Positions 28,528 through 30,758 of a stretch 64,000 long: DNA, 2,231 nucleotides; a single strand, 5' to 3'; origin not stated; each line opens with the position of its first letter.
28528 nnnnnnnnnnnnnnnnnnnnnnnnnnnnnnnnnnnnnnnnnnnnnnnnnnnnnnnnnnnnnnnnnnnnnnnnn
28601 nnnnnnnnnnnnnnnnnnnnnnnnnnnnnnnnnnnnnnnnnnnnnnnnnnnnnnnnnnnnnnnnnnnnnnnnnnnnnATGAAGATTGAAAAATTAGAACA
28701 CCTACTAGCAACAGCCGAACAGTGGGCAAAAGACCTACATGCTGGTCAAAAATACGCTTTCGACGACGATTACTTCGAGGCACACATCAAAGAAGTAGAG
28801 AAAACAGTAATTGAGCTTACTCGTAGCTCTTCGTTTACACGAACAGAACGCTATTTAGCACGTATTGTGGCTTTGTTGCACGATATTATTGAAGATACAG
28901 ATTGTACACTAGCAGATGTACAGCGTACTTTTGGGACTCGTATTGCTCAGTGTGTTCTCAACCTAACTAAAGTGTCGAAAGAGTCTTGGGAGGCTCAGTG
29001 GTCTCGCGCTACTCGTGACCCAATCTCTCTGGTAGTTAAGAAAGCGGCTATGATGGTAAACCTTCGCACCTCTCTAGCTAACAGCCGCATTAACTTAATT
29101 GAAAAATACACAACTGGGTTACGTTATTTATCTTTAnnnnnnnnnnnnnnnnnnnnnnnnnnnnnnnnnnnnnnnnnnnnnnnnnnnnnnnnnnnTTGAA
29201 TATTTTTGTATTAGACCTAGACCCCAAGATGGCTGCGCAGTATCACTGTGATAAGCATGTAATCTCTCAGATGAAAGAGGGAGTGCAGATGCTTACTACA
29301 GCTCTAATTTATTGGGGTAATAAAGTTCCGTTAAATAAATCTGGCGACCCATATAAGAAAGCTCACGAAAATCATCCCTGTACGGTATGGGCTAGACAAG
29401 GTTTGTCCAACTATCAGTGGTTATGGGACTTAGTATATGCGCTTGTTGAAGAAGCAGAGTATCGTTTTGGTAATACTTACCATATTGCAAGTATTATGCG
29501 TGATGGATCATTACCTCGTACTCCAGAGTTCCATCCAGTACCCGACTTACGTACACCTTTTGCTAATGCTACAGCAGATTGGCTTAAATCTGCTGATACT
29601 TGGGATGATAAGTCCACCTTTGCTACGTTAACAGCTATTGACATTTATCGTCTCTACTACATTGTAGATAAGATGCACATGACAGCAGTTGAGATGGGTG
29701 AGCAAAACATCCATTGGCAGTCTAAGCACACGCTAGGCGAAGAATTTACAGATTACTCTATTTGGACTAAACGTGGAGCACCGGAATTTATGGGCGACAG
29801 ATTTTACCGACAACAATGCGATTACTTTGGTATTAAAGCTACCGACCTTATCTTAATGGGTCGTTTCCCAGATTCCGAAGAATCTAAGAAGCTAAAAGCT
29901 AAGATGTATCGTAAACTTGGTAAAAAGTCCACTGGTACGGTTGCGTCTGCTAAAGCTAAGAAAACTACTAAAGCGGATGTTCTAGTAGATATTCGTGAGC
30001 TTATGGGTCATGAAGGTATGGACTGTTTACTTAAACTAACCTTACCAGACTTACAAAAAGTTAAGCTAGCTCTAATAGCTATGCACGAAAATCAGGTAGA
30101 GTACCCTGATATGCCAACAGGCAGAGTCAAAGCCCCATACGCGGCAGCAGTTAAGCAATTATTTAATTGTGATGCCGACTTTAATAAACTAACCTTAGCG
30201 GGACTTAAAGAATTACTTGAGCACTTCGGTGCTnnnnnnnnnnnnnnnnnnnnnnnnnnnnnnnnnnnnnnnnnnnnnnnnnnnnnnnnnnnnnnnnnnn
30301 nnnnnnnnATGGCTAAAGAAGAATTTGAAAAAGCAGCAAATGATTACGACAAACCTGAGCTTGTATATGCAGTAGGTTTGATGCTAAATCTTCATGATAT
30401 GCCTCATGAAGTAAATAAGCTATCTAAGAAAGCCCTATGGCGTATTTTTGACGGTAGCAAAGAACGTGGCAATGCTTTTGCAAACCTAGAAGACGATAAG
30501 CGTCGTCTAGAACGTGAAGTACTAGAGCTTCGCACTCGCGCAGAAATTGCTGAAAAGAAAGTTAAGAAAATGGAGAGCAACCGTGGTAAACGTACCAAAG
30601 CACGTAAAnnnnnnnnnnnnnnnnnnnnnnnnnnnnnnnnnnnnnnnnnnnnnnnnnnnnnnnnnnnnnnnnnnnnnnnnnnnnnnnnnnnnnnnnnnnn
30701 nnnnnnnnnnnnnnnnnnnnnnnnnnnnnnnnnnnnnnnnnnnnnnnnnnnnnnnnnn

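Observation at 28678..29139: Stand-alone small alarmone hydrolase (SpoT-type HD domain) encoded just after the lysis cassette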

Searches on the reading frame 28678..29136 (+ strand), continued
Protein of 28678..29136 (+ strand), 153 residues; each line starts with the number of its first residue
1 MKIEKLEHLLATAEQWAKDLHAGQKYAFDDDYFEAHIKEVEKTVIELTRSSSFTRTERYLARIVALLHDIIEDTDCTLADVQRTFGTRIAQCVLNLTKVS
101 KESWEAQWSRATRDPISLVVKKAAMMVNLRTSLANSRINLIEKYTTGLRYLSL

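Call 72: fold_search(model_id=the predicted structure, library=viral)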
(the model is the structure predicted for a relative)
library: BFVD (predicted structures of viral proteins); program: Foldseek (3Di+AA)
matches with E <= 10: 245; with E <= 0.001: 23
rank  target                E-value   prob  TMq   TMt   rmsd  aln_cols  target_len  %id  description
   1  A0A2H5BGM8            3.0e-21  1.00  0.99  0.99   0.4       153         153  100  HD domain-containing protein [Vibrio phage Ceto]
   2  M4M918                2.3e-08  1.00  0.84  0.90   1.5       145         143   30  (no name in the UniProt tables at hand)
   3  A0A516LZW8            6.1e-08  1.00  0.91  0.82   2.1       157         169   30  (no name in the UniProt tables at hand)
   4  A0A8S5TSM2            3.9e-07  1.00  0.75  0.39   2.9       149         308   32  (P)ppGpp synthetase, RelA/SpoT family [Podoviridae sp. ctARy1]
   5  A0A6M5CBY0            6.3e-06  1.00  0.83  0.82   1.9       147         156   21  (no name in the UniProt tables at hand)
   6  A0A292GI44            9.4e-06  1.00  0.76  0.56   3.5       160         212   24  (no name in the UniProt tables at hand)
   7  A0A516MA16            1.3e-05  1.00  0.73  0.53   3.4       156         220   26  (no name in the UniProt tables at hand)
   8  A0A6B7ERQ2            2.2e-05  1.00  0.83  0.72   2.1       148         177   20  (no name in the UniProt tables at hand)
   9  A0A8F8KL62            3.0e-05  1.00  0.68  0.53   7.8       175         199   22  (P)ppGpp synthetase/hydrolase [Clandestinovirus]
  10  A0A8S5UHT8            3.2e-05  1.00  0.78  0.75   2.6       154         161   22  Guanosine polyphosphate pyrophosphohydrolases/synthetase [Myoviridae sp. ctu2j3]
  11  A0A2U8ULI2            4.9e-05  1.00  0.75  0.39   3.1       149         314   21  (no name in the UniProt tables at hand)
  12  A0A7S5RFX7            5.5e-05  1.00  0.73  0.36   3.1       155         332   21  (no name in the UniProt tables at hand)
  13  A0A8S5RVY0            5.7e-05  1.00  0.74  0.69   3.4       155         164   19  (P)ppGpp synthetase, RelA/SpoT family [Siphoviridae sp. ctHip2]
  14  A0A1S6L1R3            8.9e-05  1.00  0.70  0.42   4.1       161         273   23  (no name in the UniProt tables at hand)
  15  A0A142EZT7            9.3e-05  1.00  0.78  0.60   2.8       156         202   20  (no name in the UniProt tables at hand)
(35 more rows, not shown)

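Call 74: search_protein_families(library=padloc, proteins=[window:28678-29136:+], max_evalue=0.01)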
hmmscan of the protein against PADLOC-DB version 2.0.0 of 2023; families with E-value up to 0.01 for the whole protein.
window:28678-29136:+ (153 aa): 0 families

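Call 78: search_dna_similar(query=P0146, collection=phages, mode=protein, max_rows=8)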
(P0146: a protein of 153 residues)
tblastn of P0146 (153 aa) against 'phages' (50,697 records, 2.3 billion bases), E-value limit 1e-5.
Records with a match: 167; places in all: 172; records where one place covers at least 80% of the query: 135.
Best place of each record, by identity: <60% 167.
By first word of the organism name: Vibrio 93; Pseudomonas 29; Klebsiella 25; Streptococcus 4; Acinetobacter 3; Aeromonas 3; Mannheimia 2; Escherichia 2; Proteus 2; Pectobacterium 1; and 3 more.
By host as written in the record: Vibrio harveyi BAA-1116 36; - 28; Pseudomonas syringae pv. actinidiae 16; Klebsiella pneumoniae 12; Vibrio campbellii BB120 7; Vibrio cholerae 4; Klebsiella pneumoniae K23 4; Vibrio parahaemolyticus ATCC 33844 3; and 38 more.
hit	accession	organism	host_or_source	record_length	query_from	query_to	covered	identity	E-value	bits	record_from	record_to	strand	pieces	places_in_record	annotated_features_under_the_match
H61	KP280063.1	Vibrio phage phi 3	Vibrio cholerae 1051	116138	4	153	98%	42.0%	1e-27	112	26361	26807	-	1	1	hypothetical protein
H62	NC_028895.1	Vibrio phage phi 3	Vibrio cholerae 1051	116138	4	153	98%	42.0%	1e-27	112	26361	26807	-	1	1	metal-dependent phosphohydrolase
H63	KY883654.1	Vibrio phage JSF10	Vibrio cholerae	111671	4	153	98%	41.3%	5e-26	107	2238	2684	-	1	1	GTP pyrophosphokinase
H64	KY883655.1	Vibrio phage JSF12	Vibrio cholerae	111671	4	153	98%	41.3%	5e-26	107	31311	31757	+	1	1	GTP pyrophosphokinase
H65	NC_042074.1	Vibrio phage JSF10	Vibrio cholerae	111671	4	153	98%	41.3%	5e-26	107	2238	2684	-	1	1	metal-dependent phosphohydrolase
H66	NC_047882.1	Vibrio phage JSF12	Vibrio cholerae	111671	4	153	98%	41.3%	5e-26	107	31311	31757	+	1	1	metal-dependent phosphohydrolase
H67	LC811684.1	Vibrio phage VF16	Vibrio parahaemolyticus NBRC 12711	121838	1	144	94%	41.0%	2e-27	111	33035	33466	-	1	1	metal-dependent phosphohydrolase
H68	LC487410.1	Vibrio phage KIT04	Vibrio parahaemolyticus ATCC 17802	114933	1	144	94%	41.0%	2e-26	108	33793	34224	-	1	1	bifunctional (p)ppGpp synthetase/guanosine-3',5'-bis(diphosphate) ...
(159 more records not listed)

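Call 79: search_dna_similar(query=P0137, collection=phages, mode=protein, max_rows=8)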
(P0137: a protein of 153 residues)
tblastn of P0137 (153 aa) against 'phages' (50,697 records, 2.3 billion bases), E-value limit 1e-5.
Records with a match: 296; places in all: 301; records where one place covers at least 80% of the query: 283.
Best place of each record, by identity: <60% 296.
By first word of the organism name: Pseudomonas 173; Vibrio 99; Pasteurella 4; Acinetobacter 3; Mannheimia 2; Aggregatibacter 2; Listeria 2; Salmonella 2; Pectobacterium 1; Aeromonas 1; and 7 more.
By host as written in the record: Pseudomonas aeruginosa 47; Vibrio harveyi BAA-1116 36; - 35; Pseudomonas aeruginosa PAO1 25; Pseudomonas syringae pv. actinidiae 18; Pseudomonas aeruginosa PAK 10; Vibrio campbellii BB120 7; Pseudomonas putida KT2440 and Paw85 5; and 73 more.
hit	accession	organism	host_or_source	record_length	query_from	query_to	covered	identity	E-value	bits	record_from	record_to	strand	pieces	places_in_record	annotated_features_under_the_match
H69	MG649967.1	Vibrio phage Thalassa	Vibrio harveyi BAA-1116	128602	1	151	99%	46.7%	2e-32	126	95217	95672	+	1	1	hypothetical protein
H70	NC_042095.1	Vibrio phage Thalassa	Vibrio harveyi BAA-1116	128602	1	151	99%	46.7%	2e-32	126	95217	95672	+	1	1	metal-dependent phosphohydrolase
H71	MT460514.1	Vibrio phage AG74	Vibrio harveyi BAA-1116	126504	1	151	99%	46.1%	2e-32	125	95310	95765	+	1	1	hypothetical protein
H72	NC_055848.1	Vibrio phage AG74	Vibrio harveyi BAA-1116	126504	1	151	99%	46.1%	2e-32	125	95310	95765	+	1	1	metal-dependent phosphohydrolase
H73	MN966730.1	Vibrio phage Cilsick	Vibrio harveyi BAA-1116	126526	1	151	99%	46.1%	4e-32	125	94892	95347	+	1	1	hypothetical protein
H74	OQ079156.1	Vibrio phage Rocket24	Vibrio harveyi BAA-1116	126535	1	151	99%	46.1%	4e-32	125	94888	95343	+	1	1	hypothetical protein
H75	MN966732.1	Vibrio phage Chester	Vibrio harveyi BAA-1116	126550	1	151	99%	46.1%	4e-32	125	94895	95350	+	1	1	hypothetical protein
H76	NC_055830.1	Vibrio phage Chester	Vibrio harveyi BAA-1116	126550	1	151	99%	46.1%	4e-32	125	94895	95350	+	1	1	metal-dependent phosphohydrolase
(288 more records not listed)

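Call 80: search_dna_similar(query=P0168, collection=phages, mode=protein, max_rows=8)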
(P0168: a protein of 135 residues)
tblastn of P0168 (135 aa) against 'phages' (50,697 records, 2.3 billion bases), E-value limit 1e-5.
Records with a match: 498; places in all: 504; records where one place covers at least 80% of the query: 486.
Best place of each record, by identity: <60% 498.
By first word of the organism name: Pseudomonas 177; Vibrio 108; Aeromonas 40; Streptococcus 32; Klebsiella 31; Salmonella 12; Cronobacter 9; Bacteriophage 8; Stenotrophomonas 8; Bacillus 8; and 26 more.
By host as written in the record: - 53; Pseudomonas aeruginosa 51; Vibrio harveyi BAA-1116 36; Pseudomonas aeruginosa PAO1 25; Pseudomonas syringae pv. actinidiae 18; Klebsiella pneumoniae 12; Pseudomonas aeruginosa PAK 10; Aeromonas salmonicida 10; and 160 more.
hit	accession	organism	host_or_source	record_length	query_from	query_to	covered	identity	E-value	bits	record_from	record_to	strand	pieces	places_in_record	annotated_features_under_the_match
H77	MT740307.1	Pseudomonas phage phiK7A1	Pseudomonas syringae pv. actinidiae K7A1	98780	2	134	99%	45.5%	2e-26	108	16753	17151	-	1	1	none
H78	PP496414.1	Pseudomonas phage vB_PpuM-KoPa-4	Pseudomonas putida KT2440 and Paw85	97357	2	134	99%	43.0%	3e-19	88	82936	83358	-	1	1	metal-dependent phosphohydrolase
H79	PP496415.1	Pseudomonas phage vB_PpuM-NoPa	Pseudomonas putida KT2440 and Paw85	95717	2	134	99%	43.0%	3e-19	87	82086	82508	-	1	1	metal-dependent phosphohydrolase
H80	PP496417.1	Pseudomonas phage vB_PpuM-Roomu-2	Pseudomonas putida KT2440 and Paw85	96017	2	134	99%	43.0%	3e-19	87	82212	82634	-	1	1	metal-dependent phosphohydrolase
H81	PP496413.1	Pseudomonas phage vB_PpuM-Amme-3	Pseudomonas putida KT2440 and Paw85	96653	2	134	99%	42.3%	1e-18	86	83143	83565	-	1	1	metal-dependent phosphohydrolase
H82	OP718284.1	Aeromonas phage vB_AceP_PAc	Aeromonas caviae AC-CY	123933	13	134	90%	46.0%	5e-25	104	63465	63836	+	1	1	hypothetical protein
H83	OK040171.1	Pseudomonas phage PHB09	Pseudomonas syringae pv. actinidiae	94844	4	135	98%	42.2%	4e-22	96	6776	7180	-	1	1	metal dependent phosphohydrolase, HD region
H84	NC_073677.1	Pseudomonas phage PHB09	Pseudomonas syringae pv. actinidiae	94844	4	135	98%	42.2%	4e-22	96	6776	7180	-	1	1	metal dependent phosphohydrolase, HD region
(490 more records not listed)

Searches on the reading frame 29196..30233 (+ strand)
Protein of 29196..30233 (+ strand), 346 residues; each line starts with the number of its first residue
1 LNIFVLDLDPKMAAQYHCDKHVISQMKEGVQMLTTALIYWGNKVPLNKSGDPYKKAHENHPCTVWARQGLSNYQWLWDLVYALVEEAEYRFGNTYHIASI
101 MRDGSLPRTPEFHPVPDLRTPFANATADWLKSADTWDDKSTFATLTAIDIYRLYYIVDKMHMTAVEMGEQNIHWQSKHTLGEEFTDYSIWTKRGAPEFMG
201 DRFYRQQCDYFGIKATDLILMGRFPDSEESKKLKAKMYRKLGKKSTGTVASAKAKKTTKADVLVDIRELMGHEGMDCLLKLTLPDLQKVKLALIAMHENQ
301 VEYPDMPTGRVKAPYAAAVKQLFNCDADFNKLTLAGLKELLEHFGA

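Call 3: search_protein_families(library=pfam, proteins=[window:29196-30233:+], max_evalue=1)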
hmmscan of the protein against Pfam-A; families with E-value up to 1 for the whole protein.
window:29196-30233:+ (346 aa): 2 families
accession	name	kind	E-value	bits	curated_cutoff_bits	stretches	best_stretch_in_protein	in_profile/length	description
PF03013.19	Pyr_excise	-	0.00047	20.9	23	1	1-90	1-71/81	Pyrimidine dimer DNA glycosylase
PF12038.13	QTMAN_N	-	0.043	14.1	25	1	283-316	78-110/168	tRNA-queuosine alpha-mannosyltransferase N-terminal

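Call 4: search_protein_families(library=phrogs, proteins=[window:29196-30233:+], max_evalue=0.01)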
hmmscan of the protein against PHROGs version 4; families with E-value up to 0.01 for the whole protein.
window:29196-30233:+ (346 aa): 2 families
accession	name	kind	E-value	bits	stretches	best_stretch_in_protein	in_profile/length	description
phrog_624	-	DNA, RNA and nucleotide metabolism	9.5e-118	394.3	1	1-346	1-309/309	DNA binding protein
phrog_4328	-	unknown function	2.1e-18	68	1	199-344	1-133/136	-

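Call 74: search_protein_families(library=padloc, proteins=[window:29196-30233:+], max_evalue=0.01)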
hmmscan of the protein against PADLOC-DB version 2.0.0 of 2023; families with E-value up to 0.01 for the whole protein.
window:29196-30233:+ (346 aa): 0 families

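Call 84: search_solved_structures(query=window:29196-30233:+, max_evalue=1)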
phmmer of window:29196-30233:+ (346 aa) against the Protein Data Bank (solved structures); distinct sequences matched with E-value up to 1: 2.
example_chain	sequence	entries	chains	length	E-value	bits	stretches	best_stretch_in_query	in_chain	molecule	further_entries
6svk_A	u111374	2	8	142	0.2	14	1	55-113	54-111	Myeloid-derived growth factor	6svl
6o6w_A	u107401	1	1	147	0.21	13.8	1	55-113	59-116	Myeloid-derived growth factor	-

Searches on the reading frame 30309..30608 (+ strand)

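Call 3: search_protein_families(library=pfam, proteins=[window:30309-30608:+], max_evalue=1)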
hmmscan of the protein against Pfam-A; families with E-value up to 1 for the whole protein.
window:30309-30608:+ (100 aa): 3 families
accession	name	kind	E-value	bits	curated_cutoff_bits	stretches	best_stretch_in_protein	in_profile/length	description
PF23804.1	DUF7179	-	1.4e-33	115.2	27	1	3-92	1-90/90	Family of unknown function (DUF7179)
PF21074.2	GDH_C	-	0.0031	17.2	26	1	17-94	234-307/339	Glutamate dehydrogenase, C-terminal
PF02183.23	HALZ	-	0.057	14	28.1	1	57-77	21-41/43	Homeobox associated leucine zipper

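Call 4: search_protein_families(library=phrogs, proteins=[window:30309-30608:+], max_evalue=0.01)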
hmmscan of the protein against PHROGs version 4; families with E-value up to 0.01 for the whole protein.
window:30309-30608:+ (100 aa): 1 family
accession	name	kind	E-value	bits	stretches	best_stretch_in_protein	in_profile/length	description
phrog_3880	-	unknown function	4e-34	117.5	1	1-92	1-92/92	-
